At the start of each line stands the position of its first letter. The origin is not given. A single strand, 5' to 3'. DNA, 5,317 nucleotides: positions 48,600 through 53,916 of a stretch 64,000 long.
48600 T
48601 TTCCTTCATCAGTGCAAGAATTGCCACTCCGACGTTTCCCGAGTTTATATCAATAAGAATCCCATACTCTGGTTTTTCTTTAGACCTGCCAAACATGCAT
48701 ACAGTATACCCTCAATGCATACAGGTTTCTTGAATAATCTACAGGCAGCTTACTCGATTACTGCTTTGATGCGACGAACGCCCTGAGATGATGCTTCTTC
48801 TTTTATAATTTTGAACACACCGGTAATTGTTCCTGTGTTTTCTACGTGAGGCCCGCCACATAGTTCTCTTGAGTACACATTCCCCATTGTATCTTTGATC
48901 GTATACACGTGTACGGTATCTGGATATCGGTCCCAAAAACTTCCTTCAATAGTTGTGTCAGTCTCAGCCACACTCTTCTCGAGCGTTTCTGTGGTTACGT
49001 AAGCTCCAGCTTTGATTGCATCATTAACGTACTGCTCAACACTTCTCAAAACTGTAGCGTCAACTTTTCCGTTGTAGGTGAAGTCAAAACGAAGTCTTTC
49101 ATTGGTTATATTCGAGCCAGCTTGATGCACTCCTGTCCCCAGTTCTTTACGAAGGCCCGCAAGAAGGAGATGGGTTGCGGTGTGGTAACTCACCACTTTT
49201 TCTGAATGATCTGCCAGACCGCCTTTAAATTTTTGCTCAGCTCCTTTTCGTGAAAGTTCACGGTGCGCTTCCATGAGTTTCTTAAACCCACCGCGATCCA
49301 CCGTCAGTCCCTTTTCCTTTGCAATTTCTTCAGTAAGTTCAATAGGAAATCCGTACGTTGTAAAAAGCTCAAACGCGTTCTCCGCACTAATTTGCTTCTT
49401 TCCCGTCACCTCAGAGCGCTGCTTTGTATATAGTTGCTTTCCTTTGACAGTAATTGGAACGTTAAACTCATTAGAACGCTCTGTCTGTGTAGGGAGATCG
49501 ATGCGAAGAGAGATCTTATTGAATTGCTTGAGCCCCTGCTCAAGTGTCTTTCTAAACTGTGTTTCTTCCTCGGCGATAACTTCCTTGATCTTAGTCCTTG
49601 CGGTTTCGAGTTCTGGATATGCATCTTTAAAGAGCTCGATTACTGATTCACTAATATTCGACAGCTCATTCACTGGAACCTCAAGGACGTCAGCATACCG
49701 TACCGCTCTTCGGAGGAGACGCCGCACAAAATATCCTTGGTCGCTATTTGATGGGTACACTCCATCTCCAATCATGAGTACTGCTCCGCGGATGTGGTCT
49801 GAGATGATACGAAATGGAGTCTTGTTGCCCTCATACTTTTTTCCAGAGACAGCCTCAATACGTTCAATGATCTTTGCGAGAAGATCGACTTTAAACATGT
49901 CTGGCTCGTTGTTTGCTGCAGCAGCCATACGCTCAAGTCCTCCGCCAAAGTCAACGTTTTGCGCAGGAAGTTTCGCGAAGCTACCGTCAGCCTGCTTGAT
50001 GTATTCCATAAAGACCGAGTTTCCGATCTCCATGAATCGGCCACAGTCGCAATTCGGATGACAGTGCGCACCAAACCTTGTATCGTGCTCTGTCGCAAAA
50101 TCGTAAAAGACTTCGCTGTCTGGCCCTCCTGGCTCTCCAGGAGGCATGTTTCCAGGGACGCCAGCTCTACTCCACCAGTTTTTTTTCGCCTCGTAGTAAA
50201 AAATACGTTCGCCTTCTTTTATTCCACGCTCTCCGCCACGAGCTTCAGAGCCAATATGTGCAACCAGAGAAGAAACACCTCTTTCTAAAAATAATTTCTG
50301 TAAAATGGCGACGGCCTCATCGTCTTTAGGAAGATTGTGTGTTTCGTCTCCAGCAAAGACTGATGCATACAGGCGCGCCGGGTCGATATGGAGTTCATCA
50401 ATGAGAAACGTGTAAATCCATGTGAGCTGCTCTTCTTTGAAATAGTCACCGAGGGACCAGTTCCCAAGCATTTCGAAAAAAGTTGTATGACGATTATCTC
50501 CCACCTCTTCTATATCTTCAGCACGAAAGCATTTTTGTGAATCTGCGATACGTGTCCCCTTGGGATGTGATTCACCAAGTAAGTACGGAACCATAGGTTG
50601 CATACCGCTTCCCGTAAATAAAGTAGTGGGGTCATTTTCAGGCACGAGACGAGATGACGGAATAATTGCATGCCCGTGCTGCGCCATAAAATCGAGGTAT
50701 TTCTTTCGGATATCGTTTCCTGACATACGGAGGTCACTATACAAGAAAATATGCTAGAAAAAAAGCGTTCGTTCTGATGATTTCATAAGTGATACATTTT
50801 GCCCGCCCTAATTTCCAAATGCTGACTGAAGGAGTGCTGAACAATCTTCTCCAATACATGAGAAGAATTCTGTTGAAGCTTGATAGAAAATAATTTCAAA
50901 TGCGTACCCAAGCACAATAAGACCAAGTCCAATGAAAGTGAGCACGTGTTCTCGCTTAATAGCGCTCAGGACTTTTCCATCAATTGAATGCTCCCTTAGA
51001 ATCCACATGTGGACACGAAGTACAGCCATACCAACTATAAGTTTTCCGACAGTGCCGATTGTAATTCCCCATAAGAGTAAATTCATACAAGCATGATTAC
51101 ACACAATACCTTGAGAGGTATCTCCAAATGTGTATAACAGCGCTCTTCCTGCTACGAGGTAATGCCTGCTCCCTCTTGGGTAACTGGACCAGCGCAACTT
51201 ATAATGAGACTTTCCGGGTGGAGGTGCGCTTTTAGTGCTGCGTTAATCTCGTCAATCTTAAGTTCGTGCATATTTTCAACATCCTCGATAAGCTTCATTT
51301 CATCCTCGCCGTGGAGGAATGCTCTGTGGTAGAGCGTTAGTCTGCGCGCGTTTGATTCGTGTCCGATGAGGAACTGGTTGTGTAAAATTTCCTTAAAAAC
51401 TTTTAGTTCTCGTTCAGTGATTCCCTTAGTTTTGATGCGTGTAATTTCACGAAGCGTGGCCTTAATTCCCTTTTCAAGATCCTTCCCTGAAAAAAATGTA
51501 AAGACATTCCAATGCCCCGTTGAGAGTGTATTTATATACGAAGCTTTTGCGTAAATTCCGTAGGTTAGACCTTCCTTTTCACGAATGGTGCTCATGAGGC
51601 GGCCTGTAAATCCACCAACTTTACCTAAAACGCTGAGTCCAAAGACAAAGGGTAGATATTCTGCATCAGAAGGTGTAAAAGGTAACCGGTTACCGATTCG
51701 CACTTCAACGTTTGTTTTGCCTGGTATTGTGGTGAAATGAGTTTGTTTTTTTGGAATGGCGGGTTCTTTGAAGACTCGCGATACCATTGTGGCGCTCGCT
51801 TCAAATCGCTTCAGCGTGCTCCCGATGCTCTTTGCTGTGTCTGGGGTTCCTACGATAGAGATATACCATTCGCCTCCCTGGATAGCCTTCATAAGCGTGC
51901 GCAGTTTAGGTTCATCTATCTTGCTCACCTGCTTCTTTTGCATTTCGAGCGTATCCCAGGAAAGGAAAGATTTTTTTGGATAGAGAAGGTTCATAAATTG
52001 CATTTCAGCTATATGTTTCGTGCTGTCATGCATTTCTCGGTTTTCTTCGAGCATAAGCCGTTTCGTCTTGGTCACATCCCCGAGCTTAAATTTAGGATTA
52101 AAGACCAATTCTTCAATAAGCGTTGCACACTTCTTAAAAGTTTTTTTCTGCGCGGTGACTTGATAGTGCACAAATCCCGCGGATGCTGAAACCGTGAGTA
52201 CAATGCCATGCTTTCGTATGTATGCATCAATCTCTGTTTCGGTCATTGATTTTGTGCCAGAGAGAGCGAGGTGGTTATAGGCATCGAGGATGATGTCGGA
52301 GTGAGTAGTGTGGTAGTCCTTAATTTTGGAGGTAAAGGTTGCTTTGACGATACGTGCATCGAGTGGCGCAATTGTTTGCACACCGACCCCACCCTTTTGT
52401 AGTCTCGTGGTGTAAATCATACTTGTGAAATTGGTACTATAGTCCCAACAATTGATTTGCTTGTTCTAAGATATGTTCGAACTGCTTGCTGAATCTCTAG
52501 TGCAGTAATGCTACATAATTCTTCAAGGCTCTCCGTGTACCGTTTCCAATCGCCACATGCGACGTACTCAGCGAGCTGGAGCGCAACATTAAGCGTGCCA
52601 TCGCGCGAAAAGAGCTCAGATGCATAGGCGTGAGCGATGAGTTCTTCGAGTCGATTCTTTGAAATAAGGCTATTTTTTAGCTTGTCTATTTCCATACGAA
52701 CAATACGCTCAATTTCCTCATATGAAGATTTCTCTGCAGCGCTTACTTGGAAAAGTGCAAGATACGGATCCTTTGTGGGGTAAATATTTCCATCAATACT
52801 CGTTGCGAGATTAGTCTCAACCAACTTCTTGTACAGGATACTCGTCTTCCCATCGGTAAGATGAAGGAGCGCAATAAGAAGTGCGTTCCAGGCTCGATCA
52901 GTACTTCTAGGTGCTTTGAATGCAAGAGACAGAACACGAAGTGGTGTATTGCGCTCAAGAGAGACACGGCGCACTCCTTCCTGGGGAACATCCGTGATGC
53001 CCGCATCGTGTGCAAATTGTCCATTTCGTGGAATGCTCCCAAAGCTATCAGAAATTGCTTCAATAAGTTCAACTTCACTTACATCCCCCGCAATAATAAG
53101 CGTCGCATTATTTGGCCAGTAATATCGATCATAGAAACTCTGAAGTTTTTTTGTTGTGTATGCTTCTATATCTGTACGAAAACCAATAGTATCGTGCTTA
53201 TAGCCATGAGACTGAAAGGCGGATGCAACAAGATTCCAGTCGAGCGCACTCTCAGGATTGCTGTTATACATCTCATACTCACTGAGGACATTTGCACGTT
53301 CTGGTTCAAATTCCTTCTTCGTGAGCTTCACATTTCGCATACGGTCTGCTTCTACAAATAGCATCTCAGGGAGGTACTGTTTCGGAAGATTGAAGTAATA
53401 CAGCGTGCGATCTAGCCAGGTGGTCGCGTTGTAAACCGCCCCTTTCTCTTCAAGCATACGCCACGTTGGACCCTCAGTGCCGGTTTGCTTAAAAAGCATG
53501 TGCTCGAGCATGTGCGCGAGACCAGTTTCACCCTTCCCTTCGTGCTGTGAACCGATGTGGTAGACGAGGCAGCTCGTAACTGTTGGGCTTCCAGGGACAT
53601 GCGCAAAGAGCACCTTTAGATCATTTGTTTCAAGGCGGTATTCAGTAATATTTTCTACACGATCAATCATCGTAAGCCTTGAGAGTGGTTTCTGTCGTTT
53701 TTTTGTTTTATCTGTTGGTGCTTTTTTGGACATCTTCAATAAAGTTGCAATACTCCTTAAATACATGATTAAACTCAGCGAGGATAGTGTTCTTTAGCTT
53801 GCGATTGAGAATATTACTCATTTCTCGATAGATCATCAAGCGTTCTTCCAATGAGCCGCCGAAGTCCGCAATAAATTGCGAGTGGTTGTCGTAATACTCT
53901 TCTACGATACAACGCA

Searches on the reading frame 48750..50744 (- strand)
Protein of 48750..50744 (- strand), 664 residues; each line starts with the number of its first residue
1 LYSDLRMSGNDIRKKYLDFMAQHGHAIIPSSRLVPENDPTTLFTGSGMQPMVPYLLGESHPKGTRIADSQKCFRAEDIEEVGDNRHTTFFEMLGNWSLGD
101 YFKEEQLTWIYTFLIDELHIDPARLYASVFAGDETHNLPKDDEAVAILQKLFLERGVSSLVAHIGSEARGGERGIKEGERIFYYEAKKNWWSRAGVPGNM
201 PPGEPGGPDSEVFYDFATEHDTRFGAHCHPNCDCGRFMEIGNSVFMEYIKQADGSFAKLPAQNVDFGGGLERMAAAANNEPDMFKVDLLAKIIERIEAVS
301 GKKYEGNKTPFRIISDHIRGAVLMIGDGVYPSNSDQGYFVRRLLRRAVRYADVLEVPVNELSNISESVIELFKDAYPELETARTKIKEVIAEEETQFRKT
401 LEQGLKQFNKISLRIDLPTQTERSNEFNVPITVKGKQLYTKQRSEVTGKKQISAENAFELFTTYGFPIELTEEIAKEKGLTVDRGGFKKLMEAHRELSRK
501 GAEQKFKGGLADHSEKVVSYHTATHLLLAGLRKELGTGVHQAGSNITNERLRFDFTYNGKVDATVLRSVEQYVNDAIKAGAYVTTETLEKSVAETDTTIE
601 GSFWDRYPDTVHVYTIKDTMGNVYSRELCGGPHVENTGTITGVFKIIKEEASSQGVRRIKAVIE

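Call 61: search_protein_families(library=pfam, max_evalue=1e-8, proteins=[window:48750-50744:-])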
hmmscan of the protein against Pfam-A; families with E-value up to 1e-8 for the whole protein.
window:48750-50744:- (664 aa): 2 families
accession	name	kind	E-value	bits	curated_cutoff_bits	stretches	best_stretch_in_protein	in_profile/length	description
PF01411.24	tRNA-synt_2c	-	9.1e-121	404.5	30.3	2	11-411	1-372/552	tRNA synthetases class II (A)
PF07973.19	tRNA_SAD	-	5.5e-14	52.3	24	1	611-659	1-43/44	Threonyl and Alanyl tRNA synthetase second additional domain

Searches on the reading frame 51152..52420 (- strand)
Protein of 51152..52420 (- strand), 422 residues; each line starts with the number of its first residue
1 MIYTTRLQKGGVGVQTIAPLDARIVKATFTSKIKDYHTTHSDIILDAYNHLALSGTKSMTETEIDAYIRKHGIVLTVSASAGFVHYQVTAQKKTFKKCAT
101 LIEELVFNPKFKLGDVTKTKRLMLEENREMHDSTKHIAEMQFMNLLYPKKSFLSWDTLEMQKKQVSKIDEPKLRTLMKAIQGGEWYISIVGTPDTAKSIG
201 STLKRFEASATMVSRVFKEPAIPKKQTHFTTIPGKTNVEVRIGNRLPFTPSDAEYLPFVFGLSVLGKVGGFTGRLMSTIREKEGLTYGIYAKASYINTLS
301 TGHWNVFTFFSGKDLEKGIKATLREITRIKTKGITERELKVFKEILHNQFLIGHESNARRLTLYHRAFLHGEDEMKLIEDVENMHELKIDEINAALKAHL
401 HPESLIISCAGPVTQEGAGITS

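Call 61: search_protein_families(library=pfam, max_evalue=1e-8, proteins=[window:51152-52420:-])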
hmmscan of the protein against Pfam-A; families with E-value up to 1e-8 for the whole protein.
window:51152-52420:- (422 aa): 2 families
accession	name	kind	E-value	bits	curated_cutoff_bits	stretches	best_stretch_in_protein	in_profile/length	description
PF05193.26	Peptidase_M16_C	-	5.1e-13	49.7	23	1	187-344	22-179/181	Peptidase M16 inactive domain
PF00675.25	Peptidase_M16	-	6.7e-10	39.5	22.3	1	49-145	38-134/149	Insulinase (Peptidase family M16)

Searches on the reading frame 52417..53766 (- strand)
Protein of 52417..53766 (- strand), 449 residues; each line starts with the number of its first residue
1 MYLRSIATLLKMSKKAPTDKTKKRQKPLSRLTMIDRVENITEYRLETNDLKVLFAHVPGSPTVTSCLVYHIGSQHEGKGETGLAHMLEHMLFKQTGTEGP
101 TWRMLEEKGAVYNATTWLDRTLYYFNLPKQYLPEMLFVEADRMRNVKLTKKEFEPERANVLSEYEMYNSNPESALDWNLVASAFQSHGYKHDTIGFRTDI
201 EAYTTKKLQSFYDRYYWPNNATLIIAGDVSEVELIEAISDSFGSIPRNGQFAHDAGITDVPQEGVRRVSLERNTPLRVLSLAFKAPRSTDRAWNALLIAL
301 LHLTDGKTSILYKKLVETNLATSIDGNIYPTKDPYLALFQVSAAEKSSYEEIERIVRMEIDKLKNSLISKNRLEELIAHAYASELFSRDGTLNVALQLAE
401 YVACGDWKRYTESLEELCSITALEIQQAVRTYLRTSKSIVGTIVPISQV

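Call 61: search_protein_families(library=pfam, max_evalue=1e-8, proteins=[window:52417-53766:-])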
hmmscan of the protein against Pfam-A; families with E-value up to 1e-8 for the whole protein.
window:52417-53766:- (449 aa): 2 families
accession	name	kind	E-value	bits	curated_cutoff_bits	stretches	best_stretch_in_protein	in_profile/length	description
PF00675.25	Peptidase_M16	-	1.5e-26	93.5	22.3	1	52-193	2-145/149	Insulinase (Peptidase family M16)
PF05193.26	Peptidase_M16_C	-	1.2e-23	84.4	23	1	204-377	3-178/181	Peptidase M16 inactive domain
